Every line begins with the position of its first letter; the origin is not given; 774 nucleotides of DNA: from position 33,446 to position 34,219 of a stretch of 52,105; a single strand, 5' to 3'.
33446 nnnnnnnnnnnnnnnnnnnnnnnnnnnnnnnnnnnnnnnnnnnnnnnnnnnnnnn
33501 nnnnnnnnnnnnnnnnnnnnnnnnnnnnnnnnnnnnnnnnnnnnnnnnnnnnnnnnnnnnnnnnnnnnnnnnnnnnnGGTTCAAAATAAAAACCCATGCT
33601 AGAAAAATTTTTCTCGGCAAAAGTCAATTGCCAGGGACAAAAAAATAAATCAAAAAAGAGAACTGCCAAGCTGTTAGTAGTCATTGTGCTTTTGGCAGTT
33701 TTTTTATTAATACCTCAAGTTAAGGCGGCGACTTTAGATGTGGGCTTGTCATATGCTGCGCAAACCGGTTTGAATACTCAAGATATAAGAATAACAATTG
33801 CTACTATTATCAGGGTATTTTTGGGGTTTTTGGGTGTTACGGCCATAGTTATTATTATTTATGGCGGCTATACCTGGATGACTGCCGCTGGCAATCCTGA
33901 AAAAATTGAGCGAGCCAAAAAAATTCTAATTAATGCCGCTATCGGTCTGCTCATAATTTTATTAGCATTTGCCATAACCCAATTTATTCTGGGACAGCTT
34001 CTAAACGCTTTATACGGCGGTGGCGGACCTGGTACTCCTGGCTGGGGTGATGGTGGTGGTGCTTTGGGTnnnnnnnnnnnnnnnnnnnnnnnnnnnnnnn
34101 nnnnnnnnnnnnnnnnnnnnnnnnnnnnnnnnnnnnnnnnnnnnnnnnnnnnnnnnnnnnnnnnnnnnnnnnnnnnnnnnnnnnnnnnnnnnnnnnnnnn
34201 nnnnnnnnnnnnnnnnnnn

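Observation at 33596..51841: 18.2-kb operon of three giant secreted proteins, two anchored by VirB2/TrbC-like 'pilin' modules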

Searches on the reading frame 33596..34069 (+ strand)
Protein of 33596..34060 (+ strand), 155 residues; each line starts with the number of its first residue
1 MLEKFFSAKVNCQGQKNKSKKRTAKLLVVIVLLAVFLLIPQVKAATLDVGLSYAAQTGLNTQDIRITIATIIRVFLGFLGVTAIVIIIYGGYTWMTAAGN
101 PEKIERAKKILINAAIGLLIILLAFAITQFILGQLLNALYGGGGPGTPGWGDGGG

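Call 7: search_protein_families(library=pfam, proteins=[window:33596-34060:+], max_evalue=10)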
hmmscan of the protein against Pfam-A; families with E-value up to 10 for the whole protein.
seq(155 aa): 17 families
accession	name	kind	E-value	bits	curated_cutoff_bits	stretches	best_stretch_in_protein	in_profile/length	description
PF18895.5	T4SS_pilin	-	8.7e-10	39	26.6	1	68-131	9-71/71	Type IV secretion system pilin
PF02118.27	Srg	-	0.0012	19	22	1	17-131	117-229/275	Srg family chemoreceptor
PF03631.20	Virul_fac_BrkB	-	0.0046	17.1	33.7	1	17-141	109-226/259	Virulence factor BrkB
PF00001.26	7tm_1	-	0.032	14.1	30.5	2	15-50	193-228/260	7 transmembrane receptor (rhodopsin family)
PF14093.11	DUF4271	-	0.061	13.6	29.7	1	5-132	26-148/206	Domain of unknown function (DUF4271)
PF06664.17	WLS-like_TM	-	0.068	12.9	28.3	1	11-129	98-211/247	Wntless-like, transmembrane domain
PF05987.18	DUF898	-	0.11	12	28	1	26-138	136-252/336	Bacterial protein of unknown function (DUF898)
PF02322.20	Cyt_bd_oxida_II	-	0.19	11.5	35.6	1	29-130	119-210/302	Cytochrome bd terminal oxidase subunit II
PF07667.16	DUF1600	-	0.35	11.5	25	1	11-89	26-105/112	Protein of unknown function (DUF1600)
PF06749.17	DUF1218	-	0.53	11.2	25.3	1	78-138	4-61/95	Protein of unknown function (DUF1218)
PF11992.13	TgpA_N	-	1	8.7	30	1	26-60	168-203/333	TgpA N-terminal domain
PF12420.13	DUF3671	-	1.2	9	34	1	18-89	155-207/223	Fam-L, Fam-M like protein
PF01529.25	DHHC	-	1.4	9.4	28.7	1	73-133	49-111/133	DHHC palmitoyltransferase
PF20563.3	DUF6773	-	1.6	9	27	0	82-134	94-146/163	Family of unknown function (DUF6773)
PF05545.16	FixQ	-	2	8.9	29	1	70-111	4-45/49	Cbb3-type cytochrome oxidase component FixQ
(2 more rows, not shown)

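Call 19: search_protein_representatives(alignment_id=A1)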
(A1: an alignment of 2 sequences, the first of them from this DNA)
Query: 2 sequences, 158 profile positions. Proteins with E-value up to 0.001 (for the whole library): 42005; up to 1e-10: 10908; up to 1e-30: 190. The best 150 are listed.
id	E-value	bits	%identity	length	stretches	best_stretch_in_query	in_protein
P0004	9.5e-62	223.6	-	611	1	1-156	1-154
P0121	5.1e-55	201.8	-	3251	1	22-157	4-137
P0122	2.1e-48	180.3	-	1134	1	20-155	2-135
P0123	1.7e-46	174.1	-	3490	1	24-158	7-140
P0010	4.3e-44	166.2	-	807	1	1-156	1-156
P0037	4.7e-44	166.1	-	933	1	6-156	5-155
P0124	7.8e-44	165.4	-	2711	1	26-150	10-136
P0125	8.9e-44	165.2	-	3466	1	22-157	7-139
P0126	1.2e-43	164.8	-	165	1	1-125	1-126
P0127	2.9e-43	163.5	-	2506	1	21-149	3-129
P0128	3.0e-42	160.2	-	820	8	64-133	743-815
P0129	1.2e-41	158.3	-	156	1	16-156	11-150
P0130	5.3e-41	156.2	-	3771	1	23-151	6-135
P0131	1.2e-40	155.1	-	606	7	70-126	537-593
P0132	1.8e-40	154.5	-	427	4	66-134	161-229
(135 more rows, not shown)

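Call 41: search_solved_structures(query=A2, max_evalue=10, show_alignments=2)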
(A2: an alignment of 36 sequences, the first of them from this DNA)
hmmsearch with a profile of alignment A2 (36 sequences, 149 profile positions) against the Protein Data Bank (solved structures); distinct sequences matched with E-value up to 10: 0.

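Call 50: predict_structure(alignment_id=A2)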
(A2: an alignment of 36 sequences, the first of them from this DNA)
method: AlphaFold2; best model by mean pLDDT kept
length: 158 residues; sequences in the alignment: 36
mean_pLDDT: 71.9   pTM: 0.51
mean pLDDT of the five models: 71.9, 71.0, 68.7, 67.8, 67.1
residues with pLDDT >= 90: 44; 70-90: 46; 50-70: 35; < 50: 33
segments of 3 or more residues with pLDDT < 50: 1-3, 11-17, 47-54, 152-158
pLDDT, mean of each block of 10 residues (from residue 1): 51 49 70 73 53 49 75 87 91 92 94 94 91 80 52 44
secondary structure, 60 per line:
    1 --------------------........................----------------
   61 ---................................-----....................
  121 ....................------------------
elements in order: H21-44 H64-95 H101-140

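Call 53: fold_search(model_id=the predicted structure, library=pdb)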
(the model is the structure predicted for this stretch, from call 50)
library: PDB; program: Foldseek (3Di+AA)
matches with E <= 10: 141; with E <= 0.001: 0
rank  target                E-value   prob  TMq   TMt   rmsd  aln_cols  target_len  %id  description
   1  9vub_A                4.8e-01  0.94  0.46  0.20  16.1       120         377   12  channel C complex with 3 (released 2026-03-11)
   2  9vub_C                6.2e-01  0.92  0.46  0.20  16.1       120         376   12  channel C complex with 3 (released 2026-03-11)
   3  6cnn_A                9.4e-01  0.89  0.46  0.21  15.0       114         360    8  Cryo-EM structure of the human SK4/calmodulin channel complex in the Ca2+ bound state I (released 2018-05-02)
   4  9y5q_A                1.9e+00  0.69  0.46  0.21  13.0       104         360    9  Cryo EM structure of KCa3.1_R355K_I/calmodulin channel in complex with rimtuzalcap (released 2025-10-15)
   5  9o48_A                2.1e+00  0.57  0.44  0.20  15.8       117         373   10  Cryo-EM structure of the human SK2-4 chimera/calmodulin channel complex in the Ca2+ bound state (released 2025-07-09)
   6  1urf_MODEL_1_A        2.2e+00  0.35  0.28  0.50   5.9        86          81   13  HR1b domain from PRK1 (released 2003-11-06)
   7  9p6i_A                2.4e+00  0.20  0.20  0.19   5.1        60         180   17  Crystal Structure of the Histidine Kinase VC2136 from Vibrio cholerae serotype O1 (released 2025-08-20)
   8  1l6t_MODEL_1_A        2.5e+00  0.30  0.30  0.50   3.7        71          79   20  STRUCTURE OF ALA24/ASP61 TO ASP24/ASN61 SUBSTITUTED SUBUNIT C OF ESCHERICHIA COLI ATP SYNTHASE (released 2002-07-24)
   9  4wwb                  2.8e+00  0.80  0.35  0.49   2.3        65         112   12  High-resolution structure of the Ni-bound form of the Y135F mutant of C. metallidurans CnrXs (released 2015-02-11)
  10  7w7z                  2.8e+00  0.18  0.37  0.40  18.8       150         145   15  Crystal Structure of human Focal Adhesion Targeting (FAT) domain of the Focal Adhesion Kinase (released 2022-12-21)
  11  2y39                  3.4e+00  0.75  0.35  0.50   2.3        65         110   12  Ni-bound form of Cupriavidus metallidurans CH34 CnrXs (released 2011-03-30)
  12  2y3h_A                3.4e+00  0.51  0.34  0.48   5.6        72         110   12  E63Q mutant of Cupriavidus metallidurans CH34 CnrXs (released 2011-03-30)
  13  9o53_A                3.4e+00  0.41  0.42  0.19  16.2       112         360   11  Cryo-EM structure of the human SK2-4 chimera/calmodulin channel complex bound to a small molecule inhibitor (released 2025-07-09)
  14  8zar_C                3.6e+00  0.60  0.38  0.18   1.9        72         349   12  EmrAB-TolC MFS-type tripartite multidrug efflux pump FA (released 2025-04-30)
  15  5l8b_V                3.6e+00  0.54  0.36  0.64   5.0        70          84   11  Crystal structure of Rhodospirillum rubrum Rru_A0973 mutant E62A (released 2016-08-31)
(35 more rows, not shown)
